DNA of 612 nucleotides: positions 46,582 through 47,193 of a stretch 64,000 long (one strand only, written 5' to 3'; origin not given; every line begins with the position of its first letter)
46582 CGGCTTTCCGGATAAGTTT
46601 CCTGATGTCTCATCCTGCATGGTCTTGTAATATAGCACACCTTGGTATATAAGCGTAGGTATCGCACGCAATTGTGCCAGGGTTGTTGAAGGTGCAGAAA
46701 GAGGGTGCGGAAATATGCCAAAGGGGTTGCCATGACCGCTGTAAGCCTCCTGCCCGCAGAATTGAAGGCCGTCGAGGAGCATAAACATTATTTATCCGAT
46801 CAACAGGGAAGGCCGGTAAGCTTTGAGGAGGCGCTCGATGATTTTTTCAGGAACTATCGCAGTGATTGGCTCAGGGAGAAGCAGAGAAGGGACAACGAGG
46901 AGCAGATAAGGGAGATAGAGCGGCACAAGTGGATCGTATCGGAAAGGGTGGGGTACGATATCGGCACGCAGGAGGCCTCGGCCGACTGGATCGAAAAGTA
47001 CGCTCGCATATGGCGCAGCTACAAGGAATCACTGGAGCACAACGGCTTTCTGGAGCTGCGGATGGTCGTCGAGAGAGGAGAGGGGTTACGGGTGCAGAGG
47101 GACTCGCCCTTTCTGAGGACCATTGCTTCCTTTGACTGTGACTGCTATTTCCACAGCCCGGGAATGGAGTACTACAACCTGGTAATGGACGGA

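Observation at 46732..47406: DUF4032-like repeats fused to a His15-less HPr domain (Crh-like regulator)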

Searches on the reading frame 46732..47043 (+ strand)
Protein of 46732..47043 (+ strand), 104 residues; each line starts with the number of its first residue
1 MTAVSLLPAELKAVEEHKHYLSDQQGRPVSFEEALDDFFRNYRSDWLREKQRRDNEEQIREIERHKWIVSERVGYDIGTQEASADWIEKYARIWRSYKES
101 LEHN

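Call 24: search_protein_representatives(alignment_id=A2)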
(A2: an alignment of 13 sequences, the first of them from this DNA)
Query: 13 sequences, 106 profile positions. Proteins with E-value up to 0.001 (for the whole library): 762; up to 1e-10: 115; up to 1e-30: 10. The best 150 are listed.
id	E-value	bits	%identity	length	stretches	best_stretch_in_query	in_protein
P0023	1.1e-42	160.7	-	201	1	1-106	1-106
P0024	2.4e-40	153.1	-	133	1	6-106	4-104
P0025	6.2e-40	151.8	-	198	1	3-106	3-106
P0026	2.9e-39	149.6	-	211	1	2-106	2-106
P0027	2.3e-37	143.5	-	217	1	2-106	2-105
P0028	2.9e-36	140.0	-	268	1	5-106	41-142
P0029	1.3e-35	137.9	-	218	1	3-106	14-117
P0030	5.2e-32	126.3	-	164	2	9-102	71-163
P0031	6.8e-32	125.9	-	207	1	6-106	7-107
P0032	9.1e-32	125.5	-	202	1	5-106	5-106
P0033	2.4e-29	117.7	-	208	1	1-106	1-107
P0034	1.7e-28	115.0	-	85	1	5-87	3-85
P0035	2.7e-28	114.4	-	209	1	6-106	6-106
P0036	4.4e-28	113.7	-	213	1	4-105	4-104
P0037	1.9e-27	111.6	-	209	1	7-106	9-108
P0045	2.7e-23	98.3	-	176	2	4-104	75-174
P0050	1.8e-21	92.4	-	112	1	9-101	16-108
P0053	8.5e-21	90.3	-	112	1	6-102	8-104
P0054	1.1e-20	89.9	-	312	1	1-106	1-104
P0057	2.4e-20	88.8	-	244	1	4-99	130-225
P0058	3.6e-20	88.3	-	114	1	9-101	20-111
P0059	7.1e-20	87.3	-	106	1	9-100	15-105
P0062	9.5e-20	86.9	-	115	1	7-102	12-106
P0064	1.8e-19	86.0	-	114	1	9-101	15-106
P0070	4.8e-18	81.4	-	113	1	8-102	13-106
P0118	1.0e-12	64.3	-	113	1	9-102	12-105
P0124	8.7e-12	61.3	-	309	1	11-102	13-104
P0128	3.8e-11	59.2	-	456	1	9-101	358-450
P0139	1.5e-10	57.4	-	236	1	12-99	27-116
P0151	1.4e-09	54.2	-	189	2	57-102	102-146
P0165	1.2e-08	51.2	-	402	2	10-90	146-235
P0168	1.8e-08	50.7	-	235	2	53-98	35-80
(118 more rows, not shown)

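Call 30: search_solved_structures(query=A2, max_evalue=10, show_alignments=3)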
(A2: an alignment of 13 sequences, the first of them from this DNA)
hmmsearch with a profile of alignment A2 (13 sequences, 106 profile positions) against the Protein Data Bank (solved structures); distinct sequences matched with E-value up to 10: 5.
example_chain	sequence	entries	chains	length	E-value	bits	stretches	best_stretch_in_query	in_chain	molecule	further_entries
5xy3_M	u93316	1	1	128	0.0049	20.2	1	33-77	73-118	Ribosomal protein L14, putative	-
3x2u_A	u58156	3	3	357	0.39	14.2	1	19-71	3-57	cAMP-dependent protein kinase catalytic subunit alpha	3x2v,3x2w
3tnl_A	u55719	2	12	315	0.98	12.9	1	28-75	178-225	Shikimate dehydrogenase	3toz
5irr_A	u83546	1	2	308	1.2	12.6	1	36-65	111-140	Septin-like protein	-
4iac_A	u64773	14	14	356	1.2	12.6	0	19-71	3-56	cAMP-dependent protein kinase catalytic subunit alpha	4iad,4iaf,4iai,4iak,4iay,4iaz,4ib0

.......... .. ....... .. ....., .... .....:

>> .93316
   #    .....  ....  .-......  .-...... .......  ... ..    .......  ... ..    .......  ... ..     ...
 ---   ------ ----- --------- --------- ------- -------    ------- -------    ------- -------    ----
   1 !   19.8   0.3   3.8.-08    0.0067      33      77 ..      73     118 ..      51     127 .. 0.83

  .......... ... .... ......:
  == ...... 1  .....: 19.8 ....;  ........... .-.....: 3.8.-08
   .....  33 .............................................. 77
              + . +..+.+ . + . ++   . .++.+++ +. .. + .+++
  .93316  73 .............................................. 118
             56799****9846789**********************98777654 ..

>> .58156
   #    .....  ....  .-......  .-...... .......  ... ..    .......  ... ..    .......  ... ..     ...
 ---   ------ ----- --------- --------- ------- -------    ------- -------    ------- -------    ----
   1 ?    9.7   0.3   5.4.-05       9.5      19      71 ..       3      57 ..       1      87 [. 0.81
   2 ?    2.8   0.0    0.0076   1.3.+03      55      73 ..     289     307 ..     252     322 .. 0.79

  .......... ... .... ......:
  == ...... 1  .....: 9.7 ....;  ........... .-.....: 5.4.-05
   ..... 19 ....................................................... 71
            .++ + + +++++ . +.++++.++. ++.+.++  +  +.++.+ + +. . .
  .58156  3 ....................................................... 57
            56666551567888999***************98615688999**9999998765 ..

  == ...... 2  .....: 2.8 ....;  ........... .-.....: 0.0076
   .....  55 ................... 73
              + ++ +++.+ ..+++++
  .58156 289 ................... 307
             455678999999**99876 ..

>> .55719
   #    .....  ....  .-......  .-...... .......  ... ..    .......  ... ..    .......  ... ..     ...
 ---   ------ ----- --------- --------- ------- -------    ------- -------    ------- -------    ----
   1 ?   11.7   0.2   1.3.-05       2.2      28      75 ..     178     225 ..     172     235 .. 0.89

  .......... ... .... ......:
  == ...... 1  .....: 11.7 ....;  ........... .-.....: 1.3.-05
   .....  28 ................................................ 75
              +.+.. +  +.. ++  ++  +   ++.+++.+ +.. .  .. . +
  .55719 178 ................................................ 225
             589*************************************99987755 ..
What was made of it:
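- Tried and rejected: A PDB profile search gave nothing credible (best hit a ribosomal L14 fragment, E 0.005, call 30).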

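Call 39: list_cluster_members(proteins=[P0050, P0053, P0058, P0059, P0062, P0064, P0070, P0165, P0128, P0030])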
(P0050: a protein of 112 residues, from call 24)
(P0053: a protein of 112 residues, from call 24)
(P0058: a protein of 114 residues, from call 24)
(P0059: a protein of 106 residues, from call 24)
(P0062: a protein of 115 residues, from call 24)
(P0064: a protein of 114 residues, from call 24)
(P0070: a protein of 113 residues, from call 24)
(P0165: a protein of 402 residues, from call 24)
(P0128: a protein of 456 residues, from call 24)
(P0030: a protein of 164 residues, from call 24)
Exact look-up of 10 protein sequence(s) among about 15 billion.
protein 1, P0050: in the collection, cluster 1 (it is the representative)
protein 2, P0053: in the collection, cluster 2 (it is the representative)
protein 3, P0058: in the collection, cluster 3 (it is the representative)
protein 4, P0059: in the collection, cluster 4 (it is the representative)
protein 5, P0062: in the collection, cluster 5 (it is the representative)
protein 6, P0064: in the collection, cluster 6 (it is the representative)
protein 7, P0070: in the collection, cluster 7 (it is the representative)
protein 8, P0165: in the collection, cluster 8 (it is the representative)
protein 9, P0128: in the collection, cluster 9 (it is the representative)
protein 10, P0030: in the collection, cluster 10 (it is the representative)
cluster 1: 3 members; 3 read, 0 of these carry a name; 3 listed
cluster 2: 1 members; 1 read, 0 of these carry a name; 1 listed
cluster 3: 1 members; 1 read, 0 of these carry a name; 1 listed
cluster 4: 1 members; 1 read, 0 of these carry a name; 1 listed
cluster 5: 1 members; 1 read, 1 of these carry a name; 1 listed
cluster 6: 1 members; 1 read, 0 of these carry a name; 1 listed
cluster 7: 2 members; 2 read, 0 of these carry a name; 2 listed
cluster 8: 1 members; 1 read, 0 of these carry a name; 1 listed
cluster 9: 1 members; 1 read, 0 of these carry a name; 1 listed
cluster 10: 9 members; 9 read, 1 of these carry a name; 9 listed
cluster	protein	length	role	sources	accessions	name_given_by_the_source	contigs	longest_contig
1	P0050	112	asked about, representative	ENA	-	-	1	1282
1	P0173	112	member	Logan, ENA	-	-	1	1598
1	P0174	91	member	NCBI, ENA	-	-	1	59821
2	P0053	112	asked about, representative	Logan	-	-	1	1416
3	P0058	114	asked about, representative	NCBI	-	-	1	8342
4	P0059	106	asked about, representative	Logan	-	-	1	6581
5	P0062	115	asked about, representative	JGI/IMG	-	hypothetical protein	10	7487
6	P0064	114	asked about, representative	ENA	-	-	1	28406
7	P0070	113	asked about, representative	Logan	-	-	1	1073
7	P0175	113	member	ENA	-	-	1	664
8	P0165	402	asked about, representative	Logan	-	-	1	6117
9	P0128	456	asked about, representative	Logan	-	-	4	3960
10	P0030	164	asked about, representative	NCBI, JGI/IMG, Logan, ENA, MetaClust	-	\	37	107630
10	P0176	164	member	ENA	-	-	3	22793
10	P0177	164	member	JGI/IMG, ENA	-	-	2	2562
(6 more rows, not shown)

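Call 49: find_related_loci(query=A5, collection=metagenome_contigs, flank=6000)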
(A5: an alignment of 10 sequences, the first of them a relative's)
Query A5 (136 aa) in metagenome_contigs; peptide patterns used: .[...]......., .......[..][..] (x = any residue, [..] = any of these).
445 stretches matched a pattern; 42 encode a relative of the query (tblastn E <= 1e-3); 42 distinct loci.
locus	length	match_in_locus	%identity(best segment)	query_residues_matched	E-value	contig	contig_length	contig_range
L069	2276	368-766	63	1-136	1e-56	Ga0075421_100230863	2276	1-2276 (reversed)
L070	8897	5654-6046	63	1-136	4e-54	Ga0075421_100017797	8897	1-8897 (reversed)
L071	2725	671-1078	53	1-136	5e-41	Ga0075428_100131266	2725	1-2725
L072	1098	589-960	51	1-134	1e-42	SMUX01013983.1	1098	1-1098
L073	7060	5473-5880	53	1-136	6e-41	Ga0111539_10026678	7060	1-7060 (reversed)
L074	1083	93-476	55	16-136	6e-40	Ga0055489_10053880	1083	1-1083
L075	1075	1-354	51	17-134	1e-39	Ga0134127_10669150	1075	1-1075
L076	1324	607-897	59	33-129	9e-38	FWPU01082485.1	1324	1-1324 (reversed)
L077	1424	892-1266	49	11-134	2e-37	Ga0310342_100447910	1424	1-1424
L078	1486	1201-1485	59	1-98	1e-37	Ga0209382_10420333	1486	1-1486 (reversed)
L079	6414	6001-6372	48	1-129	8e-36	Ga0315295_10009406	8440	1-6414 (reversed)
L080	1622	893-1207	54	30-134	7e-36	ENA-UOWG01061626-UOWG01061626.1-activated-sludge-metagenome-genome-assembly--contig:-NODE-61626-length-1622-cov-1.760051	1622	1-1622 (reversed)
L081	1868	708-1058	47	4-134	3e-35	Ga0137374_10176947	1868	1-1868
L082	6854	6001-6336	52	22-133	9e-35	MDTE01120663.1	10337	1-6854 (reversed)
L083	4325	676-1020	51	22-136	3e-34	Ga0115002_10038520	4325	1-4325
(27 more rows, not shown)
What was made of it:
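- Tried and rejected: It was rerun with a narrower alignment (A5, call 49).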

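Call 51: predict_structure(alignment_id=A4)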
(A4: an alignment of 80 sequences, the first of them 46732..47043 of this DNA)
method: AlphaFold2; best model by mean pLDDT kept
length: 104 residues; sequences in the alignment: 80
mean_pLDDT: 95.1   pTM: 0.77
mean pLDDT of the five models: 95.1, 94.8, 94.7, 92.2, 91.4
residues with pLDDT >= 90: 95; 70-90: 6; 50-70: 1; < 50: 2
segments of 3 or more residues with pLDDT < 50: none
pLDDT, mean of each block of 10 residues (from residue 1): 78 97 98 97 97 97 98 98 98 95 89
secondary structure, 60 per line:
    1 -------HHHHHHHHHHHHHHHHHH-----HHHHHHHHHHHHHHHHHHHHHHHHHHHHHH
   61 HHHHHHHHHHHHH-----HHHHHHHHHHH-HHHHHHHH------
elements in order: H8-25 H31-73 H79-89 H91-98

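Call 56: fold_search(model_id=the predicted structure, library=pdb)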
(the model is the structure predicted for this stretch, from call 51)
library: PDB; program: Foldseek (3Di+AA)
matches with E <= 10: 14; with E <= 0.001: 0
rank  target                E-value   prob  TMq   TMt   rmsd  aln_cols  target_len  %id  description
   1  2v01                  1.4e+00  0.18  0.32  0.25  10.6       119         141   16  Recombinant vertebrate calmodulin complexed with Pb (released 2007-08-14)
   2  4bw7_C                1.9e+00  0.14  0.32  0.25  10.9       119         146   16  Calmodulin in complex with strontium (released 2014-01-15)
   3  1cll                  4.0e+00  0.09  0.32  0.25  10.7       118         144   16  CALMODULIN STRUCTURE REFINED AT 1.7 ANGSTROMS RESOLUTION (released 1993-10-31)
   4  3b0b_A                4.8e+00  0.06  0.26  0.27  11.8        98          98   11  Crystal structure of the chicken CENP-S/CENP-X complex (released 2012-03-07)
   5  6ejq_B                5.8e+00  0.03  0.25  0.20  12.3       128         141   15  Crystal structure of a C-terminally truncated small terminase protein from the thermophilic bacteriophage G20c (released 2018-10-10)
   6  7da0_B                6.1e+00  0.06  0.25  0.27  11.5        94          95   10  High-resolution crystal structure of the chicken MHF complex (released 2021-03-17)
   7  4djc_A                6.1e+00  0.05  0.26  0.20  10.2       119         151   14  1.35 A crystal structure of the NaV1.5 DIII-IV-Ca/CaM complex (released 2012-02-22)
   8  3b0b_B                6.9e+00  0.06  0.29  0.31  11.6        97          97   10  Crystal structure of the chicken CENP-S/CENP-X complex (released 2012-03-07)
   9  6qh0_D                8.4e+00  0.05  0.17  0.16   8.3        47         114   19  The complex structure of hsRosR-S5 (VNG0258H/RosR-S5) (released 2019-07-10)
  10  2tn4                  8.4e+00  0.03  0.24  0.17   9.2       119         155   13  FOUR CALCIUM TNC (released 1998-04-08)
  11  6w04                  8.9e+00  0.06  0.26  0.14  16.6        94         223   16  Crystal structure of HAD hydrolase, family IA, variant 3 from Entamoeba histolytica HM-1:IMSS (released 2020-03-18)
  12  4dra_D                8.9e+00  0.04  0.26  0.28  11.9        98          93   11  Crystal structure of MHF complex (released 2012-05-16)
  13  6qh0_C                9.5e+00  0.04  0.17  0.17   8.3        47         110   19  The complex structure of hsRosR-S5 (VNG0258H/RosR-S5) (released 2019-07-10)
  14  6ejq_F                9.5e+00  0.01  0.17  0.13  16.8       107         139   19  Crystal structure of a C-terminally truncated small terminase protein from the thermophilic bacteriophage G20c (released 2018-10-10)
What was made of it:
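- The N-terminal module has no structural or sequence match that would suggest an activity (calls 30, 56).
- Tried and rejected: Foldseek with the N-terminal-only model (pLDDT 95) gave a best E above 1 (calls 51, 56).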

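Call 57: search_protein_families(library=pfam, proteins=[P0165, P0168, P0151, P0057, P0128, P0139, P0124, P0054, P0030, P0045], max_evalue=0.01)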
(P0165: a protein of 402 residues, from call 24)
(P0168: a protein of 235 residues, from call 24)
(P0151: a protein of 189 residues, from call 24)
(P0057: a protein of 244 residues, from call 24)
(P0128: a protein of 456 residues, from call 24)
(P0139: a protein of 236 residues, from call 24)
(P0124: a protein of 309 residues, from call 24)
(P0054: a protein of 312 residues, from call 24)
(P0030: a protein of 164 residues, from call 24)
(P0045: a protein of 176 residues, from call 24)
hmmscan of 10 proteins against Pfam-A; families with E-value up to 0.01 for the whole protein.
P0165 (402 aa): 1 family
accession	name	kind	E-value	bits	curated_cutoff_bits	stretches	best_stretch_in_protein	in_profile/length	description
PF13224.11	DUF4032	-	2.3e-19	70.3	23.8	2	126-235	62-160/163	Domain of unknown function (DUF4032)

P0168 (235 aa): 1 family
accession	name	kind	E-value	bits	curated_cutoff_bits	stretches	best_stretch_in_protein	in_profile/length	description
PF13224.11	DUF4032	-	1.3e-10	41.9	23.8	2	163-191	133-161/163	Domain of unknown function (DUF4032)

P0151 (189 aa): 1 family
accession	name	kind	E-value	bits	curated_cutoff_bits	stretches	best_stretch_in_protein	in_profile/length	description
PF13224.11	DUF4032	-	8e-05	23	23.8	0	47-72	131-156/163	Domain of unknown function (DUF4032)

P0057 (244 aa): 1 family
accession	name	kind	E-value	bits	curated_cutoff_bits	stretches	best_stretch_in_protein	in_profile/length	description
PF13224.11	DUF4032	-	5e-09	36.7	23.8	1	138-169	130-161/163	Domain of unknown function (DUF4032)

P0128 (456 aa): 2 families
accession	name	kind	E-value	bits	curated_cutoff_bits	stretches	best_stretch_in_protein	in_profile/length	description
PF04026.17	SpoVG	-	6.1e-06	26.7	29.6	1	85-124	2-40/82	SpoVG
PF13224.11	DUF4032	-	0.0071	16.7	23.8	0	412-440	133-161/163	Domain of unknown function (DUF4032)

P0139 (236 aa): 2 families
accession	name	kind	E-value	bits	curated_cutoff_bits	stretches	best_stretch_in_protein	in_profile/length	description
PF00381.24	PTS-HPr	-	3.1e-09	37.2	23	1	146-229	3-80/81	PTS HPr component phosphorylation site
PF13224.11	DUF4032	-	4.3e-05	23.9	23.8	1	33-56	136-159/163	Domain of unknown function (DUF4032)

P0124 (309 aa): 1 family
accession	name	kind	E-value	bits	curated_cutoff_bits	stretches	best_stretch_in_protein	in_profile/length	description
PF00381.24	PTS-HPr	-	9.2e-07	29.3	23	1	116-148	6-37/81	PTS HPr component phosphorylation site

P0054 (312 aa): 2 families
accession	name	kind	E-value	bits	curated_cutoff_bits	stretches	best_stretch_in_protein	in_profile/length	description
PF00381.24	PTS-HPr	-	7.1e-08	32.8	23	1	108-150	2-42/81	PTS HPr component phosphorylation site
PF09958.14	DUF2192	-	0.0018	18.3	21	1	197-253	138-194/229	Uncharacterized protein conserved in archaea (DUF2192)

P0030 (164 aa): 1 family
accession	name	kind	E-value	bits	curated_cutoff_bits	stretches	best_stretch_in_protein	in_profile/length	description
PF13224.11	DUF4032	-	5.4e-12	46.3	23.8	2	110-152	118-161/163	Domain of unknown function (DUF4032)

P0045 (176 aa): 1 family
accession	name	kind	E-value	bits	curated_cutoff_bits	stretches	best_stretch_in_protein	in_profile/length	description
PF13224.11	DUF4032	-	2.1e-10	41.2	23.8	0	126-161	125-161/163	Domain of unknown function (DUF4032)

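Call 61: search_protein_families(library=ncbifam, proteins=[P0050, P0064], max_evalue=0.01)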
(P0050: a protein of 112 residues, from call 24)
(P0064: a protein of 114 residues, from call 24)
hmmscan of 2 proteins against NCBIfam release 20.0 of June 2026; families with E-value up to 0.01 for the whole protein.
P0050 (112 aa): 0 families

P0064 (114 aa): 0 families

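Call 67: find_homologous_proteins(query=A4, max_evalue=0.00001)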
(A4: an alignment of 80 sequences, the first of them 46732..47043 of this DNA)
Query A4 (80 sequences) (104 aa, profile of the alignment): 57 proteins with E <= 0.00001 among 1151 candidates.
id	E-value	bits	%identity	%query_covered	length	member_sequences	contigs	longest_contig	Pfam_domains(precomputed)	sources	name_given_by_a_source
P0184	1.1e-38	149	39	88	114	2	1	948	PF13224.12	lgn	-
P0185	4.1e-38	148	43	88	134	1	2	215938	PF13224.12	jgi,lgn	jgi:hypothetical protein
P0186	3.3e-37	145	37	86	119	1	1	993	PF13224.12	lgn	-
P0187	1.1e-36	143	38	88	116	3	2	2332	PF13224.12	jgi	jgi:hypothetical protein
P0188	1.5e-36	143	41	88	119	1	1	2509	PF13224.12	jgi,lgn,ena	-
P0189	1.5e-36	143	36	85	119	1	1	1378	PF13224.12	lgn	-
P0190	4.5e-36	141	36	88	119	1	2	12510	PF13224.12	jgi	jgi:hypothetical protein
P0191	6.1e-36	141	34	88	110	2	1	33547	PF13224.12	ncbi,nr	ncbi:MAG: hypothetical protein GXP25_04800 [Planctomycetes bacterium]|nr:hypothetical protein [Planc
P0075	4.9e-35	138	40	88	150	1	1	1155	-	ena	-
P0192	1.8e-34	136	32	91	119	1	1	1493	PF13224.12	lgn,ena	-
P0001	4.4e-33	131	100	100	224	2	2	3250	PF13224.12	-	-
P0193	8.0e-33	131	42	88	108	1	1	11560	PF13224.12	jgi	-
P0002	2.4e-32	129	76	97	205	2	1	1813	PF13224.12,PF00381.25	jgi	jgi:phosphotransferase system HPr-like phosphotransfer protein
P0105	5.2e-32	128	35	92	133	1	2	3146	-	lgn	-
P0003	8.0e-32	127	63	94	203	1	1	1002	PF13224.12,PF00381.25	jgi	jgi:phosphotransferase system HPr-like phosphotransfer protein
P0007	7.0e-31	124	60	95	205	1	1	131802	PF13224.12,PF00381.25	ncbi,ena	-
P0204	3.8e-29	119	31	87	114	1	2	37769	-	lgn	-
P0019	9.9e-29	117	58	95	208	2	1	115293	PF13224.12,PF00381.25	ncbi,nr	ncbi:MAG TPA: HPr family phosphocarrier protein [Opitutaceae bacterium]|nr:HPr family phosphocarrier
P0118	1.3e-27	114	29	89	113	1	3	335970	-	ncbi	-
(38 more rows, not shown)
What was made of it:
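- The N-terminal module works elsewhere as a stand-alone protein (calls 24, 67).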

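Call 68: find_encoding_contigs(protein=P0185, flank=5000, max_places=2)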
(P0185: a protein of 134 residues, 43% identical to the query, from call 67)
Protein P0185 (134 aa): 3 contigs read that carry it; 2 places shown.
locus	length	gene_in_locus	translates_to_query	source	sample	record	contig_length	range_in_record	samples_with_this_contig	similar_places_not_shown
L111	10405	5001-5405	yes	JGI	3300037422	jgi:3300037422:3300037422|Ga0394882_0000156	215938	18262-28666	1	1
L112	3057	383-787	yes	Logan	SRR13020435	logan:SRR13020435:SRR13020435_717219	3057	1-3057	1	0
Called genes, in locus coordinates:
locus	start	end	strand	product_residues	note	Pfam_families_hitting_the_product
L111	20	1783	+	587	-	PF00664:ABC_membrane, PF00005:ABC_tran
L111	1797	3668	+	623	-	PF00664:ABC_membrane, PF00005:ABC_tran, PF02463:SMC_N (faint)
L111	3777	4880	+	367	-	PF14072:DndB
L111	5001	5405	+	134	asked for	PF13224:DUF4032 (faint)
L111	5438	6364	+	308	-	PF01370:Epimerase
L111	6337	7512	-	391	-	PF01546:Peptidase_M20, PF07687:M20_dimer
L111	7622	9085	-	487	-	-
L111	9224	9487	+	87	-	-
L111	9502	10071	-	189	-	PF13517:FG-GAP_3 (weak), PF07593:UnbV_ASPIC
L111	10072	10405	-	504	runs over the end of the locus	PF01839:FG-GAP (faint), PF13517:FG-GAP_3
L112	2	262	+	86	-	?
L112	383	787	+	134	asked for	PF13224:DUF4032 (faint)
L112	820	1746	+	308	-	PF01370:Epimerase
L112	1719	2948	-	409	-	PF01546:Peptidase_M20, PF07687:M20_dimer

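Call 69: find_encoding_contigs(protein=P0118, flank=5000, max_places=2)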
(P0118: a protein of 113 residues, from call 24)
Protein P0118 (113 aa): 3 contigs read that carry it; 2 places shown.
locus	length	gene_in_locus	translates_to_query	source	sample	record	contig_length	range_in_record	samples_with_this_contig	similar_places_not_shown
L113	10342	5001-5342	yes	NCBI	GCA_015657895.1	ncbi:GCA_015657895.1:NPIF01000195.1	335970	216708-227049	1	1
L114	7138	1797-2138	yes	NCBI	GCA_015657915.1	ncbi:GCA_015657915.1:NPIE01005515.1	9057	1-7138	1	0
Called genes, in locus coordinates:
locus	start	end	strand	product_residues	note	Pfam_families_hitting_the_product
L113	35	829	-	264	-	PF13489:Methyltransf_23 (weak), PF13649:Methyltransf_25 (weak)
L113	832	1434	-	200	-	PF22381:Staph_reg_Sar_Rot, PF01047:MarR, PF12802:MarR_2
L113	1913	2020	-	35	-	-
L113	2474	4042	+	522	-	PF00587:tRNA-synt_2b, PF03129:HGTP_anticodon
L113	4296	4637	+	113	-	-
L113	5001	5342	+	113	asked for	-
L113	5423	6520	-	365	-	PF00923:TAL_FSA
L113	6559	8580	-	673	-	PF00456:Transketolase_N, PF02779:Transket_pyr, PF02780:Transketolase_C, PF22613:Transketolase_C_1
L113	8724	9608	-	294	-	PF00069:Pkinase, PF07714:PK_Tyr_Ser-Thr, PF01163:RIO1 (weak), PF01636:APH (faint), PF03109:ABC1, PF06293:Kdo (weak)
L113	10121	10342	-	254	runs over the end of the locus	PF00149:Metallophos, PF12850:Metallophos_2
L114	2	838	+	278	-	?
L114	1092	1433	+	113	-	-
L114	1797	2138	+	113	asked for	-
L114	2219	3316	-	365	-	PF00923:TAL_FSA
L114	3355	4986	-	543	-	PF00456:Transketolase_N, PF02779:Transket_pyr, PF02780:Transketolase_C, PF22613:Transketolase_C_1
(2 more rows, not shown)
